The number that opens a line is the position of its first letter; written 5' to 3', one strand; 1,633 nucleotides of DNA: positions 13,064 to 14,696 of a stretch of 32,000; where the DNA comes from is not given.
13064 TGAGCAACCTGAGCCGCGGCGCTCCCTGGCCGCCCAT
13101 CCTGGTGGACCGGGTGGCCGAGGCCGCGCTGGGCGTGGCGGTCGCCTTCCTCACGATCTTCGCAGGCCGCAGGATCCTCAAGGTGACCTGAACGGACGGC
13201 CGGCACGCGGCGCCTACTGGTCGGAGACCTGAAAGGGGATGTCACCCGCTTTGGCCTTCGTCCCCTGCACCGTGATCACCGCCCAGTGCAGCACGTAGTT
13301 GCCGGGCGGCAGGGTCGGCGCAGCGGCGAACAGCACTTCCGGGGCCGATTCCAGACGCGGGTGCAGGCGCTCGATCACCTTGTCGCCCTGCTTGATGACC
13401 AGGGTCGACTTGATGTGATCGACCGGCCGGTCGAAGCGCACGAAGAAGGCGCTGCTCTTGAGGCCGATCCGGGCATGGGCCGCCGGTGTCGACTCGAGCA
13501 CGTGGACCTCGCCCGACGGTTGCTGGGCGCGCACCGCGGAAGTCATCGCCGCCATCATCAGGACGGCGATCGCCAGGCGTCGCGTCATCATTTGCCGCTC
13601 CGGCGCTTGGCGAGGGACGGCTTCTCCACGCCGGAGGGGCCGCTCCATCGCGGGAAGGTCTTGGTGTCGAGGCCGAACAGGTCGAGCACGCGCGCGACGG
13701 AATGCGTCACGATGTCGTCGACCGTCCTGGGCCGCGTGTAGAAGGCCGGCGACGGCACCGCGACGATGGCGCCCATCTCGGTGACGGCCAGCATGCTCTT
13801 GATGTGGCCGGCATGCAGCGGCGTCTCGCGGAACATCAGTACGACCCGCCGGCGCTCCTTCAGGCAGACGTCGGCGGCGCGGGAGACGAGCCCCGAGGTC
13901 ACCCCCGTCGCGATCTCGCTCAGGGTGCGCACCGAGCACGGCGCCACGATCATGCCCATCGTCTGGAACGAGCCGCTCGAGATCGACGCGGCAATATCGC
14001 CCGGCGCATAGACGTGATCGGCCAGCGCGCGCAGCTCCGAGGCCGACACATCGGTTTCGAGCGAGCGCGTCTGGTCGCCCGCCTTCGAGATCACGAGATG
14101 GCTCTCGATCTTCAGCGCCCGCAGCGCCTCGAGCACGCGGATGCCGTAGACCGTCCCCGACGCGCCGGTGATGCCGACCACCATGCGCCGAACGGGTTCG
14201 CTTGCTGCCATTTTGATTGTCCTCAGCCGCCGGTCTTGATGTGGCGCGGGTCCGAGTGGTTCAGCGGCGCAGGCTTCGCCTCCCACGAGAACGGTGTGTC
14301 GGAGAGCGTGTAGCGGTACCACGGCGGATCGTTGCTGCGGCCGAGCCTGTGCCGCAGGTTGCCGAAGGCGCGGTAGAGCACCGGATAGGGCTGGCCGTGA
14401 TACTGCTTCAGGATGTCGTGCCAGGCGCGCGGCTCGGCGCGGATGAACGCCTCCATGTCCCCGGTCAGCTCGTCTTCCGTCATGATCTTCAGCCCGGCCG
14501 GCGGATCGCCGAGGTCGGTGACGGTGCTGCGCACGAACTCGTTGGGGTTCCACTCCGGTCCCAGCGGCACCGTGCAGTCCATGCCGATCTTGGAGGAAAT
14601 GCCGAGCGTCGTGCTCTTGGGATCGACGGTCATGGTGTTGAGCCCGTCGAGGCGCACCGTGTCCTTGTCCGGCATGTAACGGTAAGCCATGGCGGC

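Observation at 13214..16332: SRPBCC - long UbiD - UbiX - CopC-like operon: UbiD/UbiX with accessory genes not known from characterised systems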

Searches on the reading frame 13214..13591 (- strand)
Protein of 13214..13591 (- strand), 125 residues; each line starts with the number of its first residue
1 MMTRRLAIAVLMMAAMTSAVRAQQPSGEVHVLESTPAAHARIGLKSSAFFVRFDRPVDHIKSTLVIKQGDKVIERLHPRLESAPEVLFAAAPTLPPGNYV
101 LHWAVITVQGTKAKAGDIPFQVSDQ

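Call 5: search_protein_families(library=pfam, proteins=[window:13214-13591:-], max_evalue=0.01)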
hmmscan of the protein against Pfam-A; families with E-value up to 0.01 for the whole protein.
window:13214-13591:- (125 aa): 1 family
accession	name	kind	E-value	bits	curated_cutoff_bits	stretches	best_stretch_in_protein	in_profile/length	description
PF04234.18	CopC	-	1.4e-06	29.6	23.3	1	30-122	3-92/92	CopC domain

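Call 6: search_protein_families(library=ncbifam, proteins=[window:13214-13591:-], max_evalue=0.001)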
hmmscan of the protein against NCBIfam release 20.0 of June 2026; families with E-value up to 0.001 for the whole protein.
window:13214-13591:- (125 aa): 2 families
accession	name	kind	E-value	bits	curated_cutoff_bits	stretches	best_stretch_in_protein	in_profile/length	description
NF007636.0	PRK10301.1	equivalog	6.2e-06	26.1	129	1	4-116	8-117/124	CopC domain-containing protein YobA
NF033814.1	copper_CopC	equivalog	0.00017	22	95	1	27-122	10-106/107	copper homeostasis periplasmic binding protein CopC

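Call 78: search_solved_structures(query=window:13214-13591:-, max_evalue=1, show_alignments=2)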
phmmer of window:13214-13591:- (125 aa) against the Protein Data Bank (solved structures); distinct sequences matched with E-value up to 1: 1.
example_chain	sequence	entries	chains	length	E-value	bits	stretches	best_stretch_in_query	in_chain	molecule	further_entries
5icu_A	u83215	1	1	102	0.96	13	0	32-111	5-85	CopC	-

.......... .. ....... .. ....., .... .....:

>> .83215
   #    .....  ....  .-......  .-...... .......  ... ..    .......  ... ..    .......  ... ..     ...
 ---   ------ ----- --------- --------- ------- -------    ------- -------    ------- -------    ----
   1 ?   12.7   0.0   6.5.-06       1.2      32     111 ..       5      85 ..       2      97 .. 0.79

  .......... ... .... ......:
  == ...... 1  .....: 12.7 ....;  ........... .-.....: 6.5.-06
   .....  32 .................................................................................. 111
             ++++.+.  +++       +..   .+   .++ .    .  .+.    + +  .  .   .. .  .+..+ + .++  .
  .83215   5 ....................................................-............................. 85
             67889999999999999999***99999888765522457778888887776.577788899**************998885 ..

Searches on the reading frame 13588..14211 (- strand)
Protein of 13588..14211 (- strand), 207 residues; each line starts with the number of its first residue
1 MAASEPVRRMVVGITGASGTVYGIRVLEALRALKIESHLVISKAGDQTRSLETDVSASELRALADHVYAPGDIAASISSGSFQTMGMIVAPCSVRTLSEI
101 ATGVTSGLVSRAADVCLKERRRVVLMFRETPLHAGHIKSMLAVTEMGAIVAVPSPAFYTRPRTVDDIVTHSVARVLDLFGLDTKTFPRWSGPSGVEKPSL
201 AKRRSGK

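Call 5: search_protein_families(library=pfam, proteins=[window:13588-14211:-], max_evalue=0.01)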
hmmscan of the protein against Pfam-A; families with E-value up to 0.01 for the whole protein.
window:13588-14211:- (207 aa): 1 family
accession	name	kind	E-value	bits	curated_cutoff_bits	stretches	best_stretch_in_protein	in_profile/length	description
PF02441.25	Flavoprotein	-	1.5e-39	135.6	22.7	1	9-177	2-160/162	Flavoprotein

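Call 6: search_protein_families(library=ncbifam, proteins=[window:13588-14211:-], max_evalue=0.001)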
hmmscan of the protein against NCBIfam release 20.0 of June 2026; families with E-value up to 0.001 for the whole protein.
window:13588-14211:- (207 aa): 4 families
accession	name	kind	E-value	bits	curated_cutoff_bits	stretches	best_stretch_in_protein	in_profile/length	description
NF004685.0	PRK06029.1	subfamily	2.8e-72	242.8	188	1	8-191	2-186/187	UbiX family flavin prenyltransferase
NF041206.1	VdcB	exception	3e-71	238.9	290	1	9-191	1-184/184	non-oxidative hydroxyarylic acid decarboxylases subunit B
TIGR00421.1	ubiX_pad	subfamily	4.8e-69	231.7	108.9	1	9-189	1-181/181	UbiX family flavin prenyltransferase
NF041218.1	BagM_FevK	exception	4.6e-65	219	420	1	9-191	2-185/215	bagremycin/ferroverdin biosynthesis UbiX family decarboxylase BagM/FevK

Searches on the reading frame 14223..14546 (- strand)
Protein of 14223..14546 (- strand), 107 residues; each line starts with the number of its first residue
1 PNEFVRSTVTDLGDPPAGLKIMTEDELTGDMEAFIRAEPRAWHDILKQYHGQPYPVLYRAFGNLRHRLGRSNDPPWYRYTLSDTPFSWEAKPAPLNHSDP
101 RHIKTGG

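Call 61: search_solved_structures(query=window:14226-14546:-, max_evalue=10)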
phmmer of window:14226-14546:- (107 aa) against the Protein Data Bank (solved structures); distinct sequences matched with E-value up to 10: 0.

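Call 68: search_protein_representatives(protein=window:14223-14546:-)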
Query: 107 residues. Proteins with E-value up to 0.001 (for the whole library): 79; up to 1e-10: 35; up to 1e-30: 3. The best 79 are listed.
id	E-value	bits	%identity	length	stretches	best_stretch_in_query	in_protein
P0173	2.9e-60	217.9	90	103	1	5-107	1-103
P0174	6.7e-41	155.4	83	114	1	28-105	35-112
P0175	1.4e-31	125.4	58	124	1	3-102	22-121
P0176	1.8e-29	118.6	56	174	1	3-91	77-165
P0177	5.7e-29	116.9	63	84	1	22-102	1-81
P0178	1.3e-27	112.6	55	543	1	7-103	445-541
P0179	9.8e-26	106.5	58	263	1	13-102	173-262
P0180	5.9e-25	104.0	50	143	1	11-106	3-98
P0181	8.1e-25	103.5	60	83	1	22-102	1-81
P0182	1.7e-20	89.6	48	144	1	2-95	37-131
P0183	9.6e-20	87.2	78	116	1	58-107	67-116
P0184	4.3e-19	85.1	55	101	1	12-95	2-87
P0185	6.7e-18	81.2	55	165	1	4-80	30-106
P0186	3.9e-16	75.5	61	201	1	21-84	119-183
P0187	9.2e-16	74.3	60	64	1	22-83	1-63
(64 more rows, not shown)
